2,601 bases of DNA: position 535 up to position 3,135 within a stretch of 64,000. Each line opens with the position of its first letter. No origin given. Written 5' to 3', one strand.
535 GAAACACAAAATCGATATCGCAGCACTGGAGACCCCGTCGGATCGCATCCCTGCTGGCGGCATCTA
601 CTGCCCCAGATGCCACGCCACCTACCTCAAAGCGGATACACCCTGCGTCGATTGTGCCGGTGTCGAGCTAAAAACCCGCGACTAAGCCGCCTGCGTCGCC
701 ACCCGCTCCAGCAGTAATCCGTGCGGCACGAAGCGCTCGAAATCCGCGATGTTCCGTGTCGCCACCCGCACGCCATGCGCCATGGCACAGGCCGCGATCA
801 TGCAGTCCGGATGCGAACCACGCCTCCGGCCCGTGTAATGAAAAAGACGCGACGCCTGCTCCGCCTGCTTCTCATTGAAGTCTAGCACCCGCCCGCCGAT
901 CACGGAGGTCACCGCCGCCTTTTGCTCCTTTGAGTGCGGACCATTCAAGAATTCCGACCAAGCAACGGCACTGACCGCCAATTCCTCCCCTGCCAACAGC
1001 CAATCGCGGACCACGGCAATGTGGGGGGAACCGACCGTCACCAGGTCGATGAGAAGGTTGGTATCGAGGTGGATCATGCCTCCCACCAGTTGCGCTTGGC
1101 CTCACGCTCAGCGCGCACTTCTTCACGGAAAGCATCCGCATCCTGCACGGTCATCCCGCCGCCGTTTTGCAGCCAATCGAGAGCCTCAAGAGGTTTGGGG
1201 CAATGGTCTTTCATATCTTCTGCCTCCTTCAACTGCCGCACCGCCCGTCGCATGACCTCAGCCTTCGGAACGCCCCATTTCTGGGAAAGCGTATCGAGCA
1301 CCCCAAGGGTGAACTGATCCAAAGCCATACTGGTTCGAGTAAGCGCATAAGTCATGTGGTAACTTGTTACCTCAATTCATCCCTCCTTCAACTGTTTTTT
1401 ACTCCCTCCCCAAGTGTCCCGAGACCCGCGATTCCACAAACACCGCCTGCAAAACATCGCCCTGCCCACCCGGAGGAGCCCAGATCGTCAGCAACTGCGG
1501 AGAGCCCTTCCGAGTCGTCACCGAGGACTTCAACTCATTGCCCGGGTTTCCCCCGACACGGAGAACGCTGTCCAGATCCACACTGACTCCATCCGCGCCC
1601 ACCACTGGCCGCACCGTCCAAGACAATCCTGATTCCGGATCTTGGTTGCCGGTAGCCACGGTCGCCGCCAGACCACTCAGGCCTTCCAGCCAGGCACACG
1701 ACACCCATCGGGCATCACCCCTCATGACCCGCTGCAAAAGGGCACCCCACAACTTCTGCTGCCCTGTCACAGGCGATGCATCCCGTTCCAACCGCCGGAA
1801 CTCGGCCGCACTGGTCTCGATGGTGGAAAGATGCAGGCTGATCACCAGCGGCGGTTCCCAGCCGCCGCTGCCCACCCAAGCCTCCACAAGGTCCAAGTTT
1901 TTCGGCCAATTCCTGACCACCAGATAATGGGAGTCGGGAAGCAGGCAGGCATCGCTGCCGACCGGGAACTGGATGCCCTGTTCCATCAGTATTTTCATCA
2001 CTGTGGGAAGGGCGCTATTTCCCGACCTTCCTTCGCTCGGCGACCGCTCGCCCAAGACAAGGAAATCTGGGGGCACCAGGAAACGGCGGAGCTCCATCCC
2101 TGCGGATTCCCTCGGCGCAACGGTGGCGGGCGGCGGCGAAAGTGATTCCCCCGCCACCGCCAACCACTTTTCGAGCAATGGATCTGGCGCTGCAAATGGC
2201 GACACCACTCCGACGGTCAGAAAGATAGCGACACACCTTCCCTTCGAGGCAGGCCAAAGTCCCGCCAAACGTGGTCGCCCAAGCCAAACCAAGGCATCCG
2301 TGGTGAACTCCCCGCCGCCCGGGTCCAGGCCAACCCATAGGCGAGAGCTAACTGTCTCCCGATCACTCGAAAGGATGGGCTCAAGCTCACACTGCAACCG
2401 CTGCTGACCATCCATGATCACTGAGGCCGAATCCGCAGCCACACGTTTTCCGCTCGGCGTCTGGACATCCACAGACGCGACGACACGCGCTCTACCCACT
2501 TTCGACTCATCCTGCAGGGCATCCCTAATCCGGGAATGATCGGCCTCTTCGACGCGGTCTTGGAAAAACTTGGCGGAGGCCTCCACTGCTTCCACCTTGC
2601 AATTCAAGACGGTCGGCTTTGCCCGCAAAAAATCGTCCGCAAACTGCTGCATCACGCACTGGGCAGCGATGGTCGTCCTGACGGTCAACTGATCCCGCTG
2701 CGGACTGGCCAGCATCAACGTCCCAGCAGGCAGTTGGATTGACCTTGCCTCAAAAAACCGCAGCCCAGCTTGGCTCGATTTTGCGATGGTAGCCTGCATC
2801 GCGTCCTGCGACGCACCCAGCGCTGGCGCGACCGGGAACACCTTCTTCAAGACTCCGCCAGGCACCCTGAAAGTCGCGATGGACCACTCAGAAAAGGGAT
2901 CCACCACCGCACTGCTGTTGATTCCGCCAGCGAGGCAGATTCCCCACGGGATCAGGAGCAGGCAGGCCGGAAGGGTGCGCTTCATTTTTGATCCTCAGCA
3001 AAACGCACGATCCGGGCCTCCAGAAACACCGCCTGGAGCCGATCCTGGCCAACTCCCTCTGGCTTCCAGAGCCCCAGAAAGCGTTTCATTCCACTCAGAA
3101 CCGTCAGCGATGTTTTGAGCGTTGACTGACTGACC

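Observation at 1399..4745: Translationally coupled tandem paralogs encoding secreted proteins with a secretin-N-like '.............' motif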

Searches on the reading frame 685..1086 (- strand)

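Call 85: search_protein_families(library=pfam, proteins=[window:685-1086:-], max_evalue=0.01)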
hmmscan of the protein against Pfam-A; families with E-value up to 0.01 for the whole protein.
window:685-1086:- (134 aa): 1 family
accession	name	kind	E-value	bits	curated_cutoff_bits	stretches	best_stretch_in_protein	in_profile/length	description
PF01850.27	PIN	-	3.4e-15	57.2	23.6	1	7-117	3-115/120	PIN domain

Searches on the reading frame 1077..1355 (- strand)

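Call 85: search_protein_families(library=pfam, proteins=[window:1077-1355:-], max_evalue=0.01)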
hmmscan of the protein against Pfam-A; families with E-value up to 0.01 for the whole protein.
window:1077-1355:- (93 aa): 1 family
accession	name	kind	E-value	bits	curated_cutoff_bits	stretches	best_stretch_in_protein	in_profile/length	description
PF01402.27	RHH_1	-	0.00093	19.5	20.5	1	7-44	1-38/39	Ribbon-helix-helix protein, copG family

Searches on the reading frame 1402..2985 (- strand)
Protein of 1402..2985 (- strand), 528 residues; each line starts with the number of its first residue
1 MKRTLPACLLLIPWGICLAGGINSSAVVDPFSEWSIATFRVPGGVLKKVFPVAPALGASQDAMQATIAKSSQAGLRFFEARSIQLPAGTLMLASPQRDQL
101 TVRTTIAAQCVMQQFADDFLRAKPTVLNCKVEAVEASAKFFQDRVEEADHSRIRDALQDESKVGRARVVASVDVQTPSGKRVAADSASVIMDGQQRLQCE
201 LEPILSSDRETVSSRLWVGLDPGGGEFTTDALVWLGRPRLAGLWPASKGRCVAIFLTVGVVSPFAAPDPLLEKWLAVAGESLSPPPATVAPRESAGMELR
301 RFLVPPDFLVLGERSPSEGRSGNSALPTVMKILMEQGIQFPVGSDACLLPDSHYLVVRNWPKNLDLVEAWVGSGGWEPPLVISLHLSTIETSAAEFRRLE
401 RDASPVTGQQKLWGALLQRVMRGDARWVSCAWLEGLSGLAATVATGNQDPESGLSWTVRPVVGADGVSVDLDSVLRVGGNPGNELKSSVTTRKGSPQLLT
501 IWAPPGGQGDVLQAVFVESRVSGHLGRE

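Call 5: search_protein_families(library=pfam, proteins=[window:1402-2985:-], max_evalue=1)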
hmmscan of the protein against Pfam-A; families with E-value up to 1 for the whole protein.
window:1402-2985:- (528 aa): 0 families
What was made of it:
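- On Amuc_1098 family type IV pilus outer membrane protein (NCBIfam NF042912, equivalog): A and B have no TPR hit (call 5).
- A and B themselves give no Pfam Secretin hit even at E 1 (call 5).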

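Call 7: search_protein_families(library=ncbifam, proteins=[window:1402-2985:-], max_evalue=1)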
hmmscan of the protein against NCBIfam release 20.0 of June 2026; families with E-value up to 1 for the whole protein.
window:1402-2985:- (528 aa): 1 family
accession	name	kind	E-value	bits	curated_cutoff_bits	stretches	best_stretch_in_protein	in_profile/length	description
NF042912.1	Amuc_1098_fam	equivalog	3.1e-10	38.8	750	2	301-395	367-476/805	Amuc_1098 family type IV pilus outer membrane protein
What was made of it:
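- NF042912 (Amuc_1098 PilQ) matches the N-domain of module 2 (call 7).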

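Call 16: find_homologous_proteins(query=window:1402-2985:-)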
Query window:1402-2985:- (528 aa): 2 proteins with E <= 0.001 among 8000 candidates.
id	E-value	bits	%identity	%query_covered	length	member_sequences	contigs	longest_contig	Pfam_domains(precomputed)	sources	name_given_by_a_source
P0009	1.8e-240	817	71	100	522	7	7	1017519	-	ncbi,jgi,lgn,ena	jgi:hypothetical protein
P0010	4.3e-205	700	63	100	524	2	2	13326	-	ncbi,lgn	-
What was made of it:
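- The exact B protein is absent from the protein collection (call 16).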

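Call 91: find_encoding_contigs(protein=P0010, flank=6000, max_places=2)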
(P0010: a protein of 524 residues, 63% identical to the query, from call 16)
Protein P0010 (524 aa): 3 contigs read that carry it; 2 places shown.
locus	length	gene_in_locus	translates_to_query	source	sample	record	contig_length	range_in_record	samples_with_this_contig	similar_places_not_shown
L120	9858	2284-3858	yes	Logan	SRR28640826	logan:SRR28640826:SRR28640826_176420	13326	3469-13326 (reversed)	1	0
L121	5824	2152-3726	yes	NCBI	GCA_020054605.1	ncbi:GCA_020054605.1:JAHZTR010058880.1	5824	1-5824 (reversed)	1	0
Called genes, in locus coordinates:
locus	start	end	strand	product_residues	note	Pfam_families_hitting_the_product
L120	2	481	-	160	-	?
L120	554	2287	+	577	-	-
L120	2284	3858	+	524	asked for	-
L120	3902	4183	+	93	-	-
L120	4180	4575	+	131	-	PF01850:PIN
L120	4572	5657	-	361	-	-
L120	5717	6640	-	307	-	PF09935:DUF2167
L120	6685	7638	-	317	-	PF00294:PfkB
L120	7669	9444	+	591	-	PF00432:Prenyltrans (faint), PF13249:SQHop_cyclase_N, PF13243:SQHop_cyclase_C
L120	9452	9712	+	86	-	-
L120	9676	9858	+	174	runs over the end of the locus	-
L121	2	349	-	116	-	?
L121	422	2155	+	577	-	-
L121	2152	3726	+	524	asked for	-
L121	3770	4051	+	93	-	-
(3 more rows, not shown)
